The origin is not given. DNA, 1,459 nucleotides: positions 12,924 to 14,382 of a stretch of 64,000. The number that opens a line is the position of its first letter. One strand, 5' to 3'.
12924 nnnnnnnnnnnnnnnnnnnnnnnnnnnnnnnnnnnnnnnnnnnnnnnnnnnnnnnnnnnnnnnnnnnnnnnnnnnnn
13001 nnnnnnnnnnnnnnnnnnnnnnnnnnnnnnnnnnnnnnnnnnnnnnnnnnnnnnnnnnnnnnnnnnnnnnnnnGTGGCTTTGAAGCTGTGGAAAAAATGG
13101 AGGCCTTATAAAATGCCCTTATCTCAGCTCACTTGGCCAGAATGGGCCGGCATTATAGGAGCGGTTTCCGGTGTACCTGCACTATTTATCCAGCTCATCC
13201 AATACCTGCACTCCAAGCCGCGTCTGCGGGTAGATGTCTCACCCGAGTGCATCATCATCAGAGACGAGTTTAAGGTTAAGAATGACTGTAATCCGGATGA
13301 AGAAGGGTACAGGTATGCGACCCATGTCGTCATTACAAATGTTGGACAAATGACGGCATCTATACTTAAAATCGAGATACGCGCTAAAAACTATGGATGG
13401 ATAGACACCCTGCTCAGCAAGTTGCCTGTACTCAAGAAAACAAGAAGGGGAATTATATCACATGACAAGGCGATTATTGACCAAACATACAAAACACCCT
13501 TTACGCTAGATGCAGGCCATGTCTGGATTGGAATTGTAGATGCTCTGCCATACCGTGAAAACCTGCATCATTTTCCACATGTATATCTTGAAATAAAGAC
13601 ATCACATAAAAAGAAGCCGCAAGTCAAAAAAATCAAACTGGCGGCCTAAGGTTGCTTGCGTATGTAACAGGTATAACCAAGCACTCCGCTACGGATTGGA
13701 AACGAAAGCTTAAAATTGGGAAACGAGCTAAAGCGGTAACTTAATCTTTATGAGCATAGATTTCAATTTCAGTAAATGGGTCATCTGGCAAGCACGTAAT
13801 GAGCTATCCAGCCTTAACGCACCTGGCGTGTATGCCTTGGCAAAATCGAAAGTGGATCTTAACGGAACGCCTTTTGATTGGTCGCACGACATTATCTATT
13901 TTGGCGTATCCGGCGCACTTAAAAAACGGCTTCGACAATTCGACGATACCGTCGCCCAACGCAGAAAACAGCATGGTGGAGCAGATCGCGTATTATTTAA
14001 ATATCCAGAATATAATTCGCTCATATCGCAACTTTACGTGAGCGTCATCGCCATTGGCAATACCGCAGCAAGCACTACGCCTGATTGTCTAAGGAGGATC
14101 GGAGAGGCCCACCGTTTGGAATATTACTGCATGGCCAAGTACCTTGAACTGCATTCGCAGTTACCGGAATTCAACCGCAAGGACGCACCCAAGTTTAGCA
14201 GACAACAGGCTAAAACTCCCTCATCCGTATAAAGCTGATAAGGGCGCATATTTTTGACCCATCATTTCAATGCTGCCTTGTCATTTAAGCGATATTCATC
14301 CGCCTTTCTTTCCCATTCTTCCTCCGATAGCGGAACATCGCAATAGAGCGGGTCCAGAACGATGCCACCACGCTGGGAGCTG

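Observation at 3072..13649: Candidate undescribed defence locus: XRE-fusion, KAP NTPase, 2083-aa nuclease-STAND giant and a divergent small/membrane protein pair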

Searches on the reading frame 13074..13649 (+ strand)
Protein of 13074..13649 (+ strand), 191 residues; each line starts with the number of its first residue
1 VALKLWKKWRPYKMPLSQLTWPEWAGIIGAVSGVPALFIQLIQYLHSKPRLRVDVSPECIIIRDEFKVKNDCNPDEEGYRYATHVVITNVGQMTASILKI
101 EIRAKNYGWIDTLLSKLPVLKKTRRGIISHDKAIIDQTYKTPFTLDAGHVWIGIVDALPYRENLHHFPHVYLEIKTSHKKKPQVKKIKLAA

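Call 4: search_protein_families(library=pfam, proteins=[window:13074-13649:+], max_evalue=0.1)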
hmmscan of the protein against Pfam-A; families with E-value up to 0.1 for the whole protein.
window:13074-13649:+ (191 aa): 0 families

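Call 5: search_protein_families(library=padloc, proteins=[window:13074-13649:+], max_evalue=0.1)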
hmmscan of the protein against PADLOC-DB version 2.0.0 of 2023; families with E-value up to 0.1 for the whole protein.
window:13074-13649:+ (191 aa): 0 families

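Call 7: search_protein_families(library=ncbifam, proteins=[window:13074-13649:+], max_evalue=0.1)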
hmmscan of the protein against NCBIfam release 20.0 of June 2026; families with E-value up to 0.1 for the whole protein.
window:13074-13649:+ (191 aa): 0 families

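Call 8: search_protein_families(library=phrogs, proteins=[window:13074-13649:+], max_evalue=0.01)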
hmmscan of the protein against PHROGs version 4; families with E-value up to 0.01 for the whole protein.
window:13074-13649:+ (191 aa): 0 families

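Call 80: search_dna_similar(query=window:13113-13649:+, collection=plasmids, mode=protein, max_evalue=0.001, max_rows=10)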
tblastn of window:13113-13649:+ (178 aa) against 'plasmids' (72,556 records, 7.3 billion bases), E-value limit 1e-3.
No match.

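Call 88: search_protein_representatives(protein=window:13113-13649:+)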
Query: 178 residues. Proteins with E-value up to 0.001 (for the whole library): 19; up to 1e-10: 10; up to 1e-30: 5. The best 19 are listed.
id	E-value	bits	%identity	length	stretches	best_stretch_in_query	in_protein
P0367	2.9e-78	278.0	68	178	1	1-177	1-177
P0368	5.8e-52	192.3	51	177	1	10-178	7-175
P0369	5.9e-44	166.2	47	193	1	3-176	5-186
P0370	1.0e-41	158.9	45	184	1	1-176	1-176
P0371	4.9e-37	143.6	42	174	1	7-173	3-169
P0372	5.3e-28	114.2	47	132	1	49-177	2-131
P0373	1.5e-26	109.4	59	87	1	1-87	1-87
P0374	4.9e-25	104.5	37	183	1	4-177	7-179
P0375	7.6e-22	94.1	42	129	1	52-176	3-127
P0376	3.4e-14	69.2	51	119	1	25-92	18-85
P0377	1.1e-10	57.8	43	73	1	108-176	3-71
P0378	3.3e-08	49.7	26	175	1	13-178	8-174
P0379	7.2e-06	42.1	34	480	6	31-68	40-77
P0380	3.0e-05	40.0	28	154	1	12-178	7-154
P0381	4.4e-05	39.5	31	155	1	13-99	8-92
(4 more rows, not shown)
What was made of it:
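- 13113..13649 (+): 178-aa single-pass membrane protein (annotated as 191 aa from the GTG at 13074). It belongs to a very small family of unknown function. 19 representative clusters at E<=1e-3 among 1.84 billion (call 88).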

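Call 90: find_related_loci(query=window:13113-13649:+, collection=viral_contigs, flank=5000)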
Query window:13113-13649:+ (178 aa) in viral_contigs; peptide patterns used: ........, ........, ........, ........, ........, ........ (x = any residue, [..] = any of these).
3 stretches matched a pattern, but none encodes a relative of the query by tblastn (E <= 1e-3).
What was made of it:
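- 13113..13649 (+): No plasmid or viral-contig relatives (calls 80, 90).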

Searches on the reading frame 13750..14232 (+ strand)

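Call 4: search_protein_families(library=pfam, proteins=[window:13750-14232:+], max_evalue=0.1)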
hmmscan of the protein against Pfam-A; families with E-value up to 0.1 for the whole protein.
window:13750-14232:+ (160 aa): 0 families

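Call 5: search_protein_families(library=padloc, proteins=[window:13750-14232:+], max_evalue=0.1)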
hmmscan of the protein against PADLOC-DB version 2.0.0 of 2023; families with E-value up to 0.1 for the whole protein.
window:13750-14232:+ (160 aa): 0 families

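Call 7: search_protein_families(library=ncbifam, proteins=[window:13750-14232:+], max_evalue=0.1)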
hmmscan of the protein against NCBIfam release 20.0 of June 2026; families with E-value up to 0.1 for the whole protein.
window:13750-14232:+ (160 aa): 1 family
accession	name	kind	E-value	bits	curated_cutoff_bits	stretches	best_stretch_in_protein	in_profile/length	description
NF004780.0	PRK06126.1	subfamily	0.062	11.6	445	1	34-101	68-133/552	hypothetical protein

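Call 8: search_protein_families(library=phrogs, proteins=[window:13750-14232:+], max_evalue=0.01)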
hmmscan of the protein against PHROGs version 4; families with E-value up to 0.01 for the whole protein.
window:13750-14232:+ (160 aa): 0 families
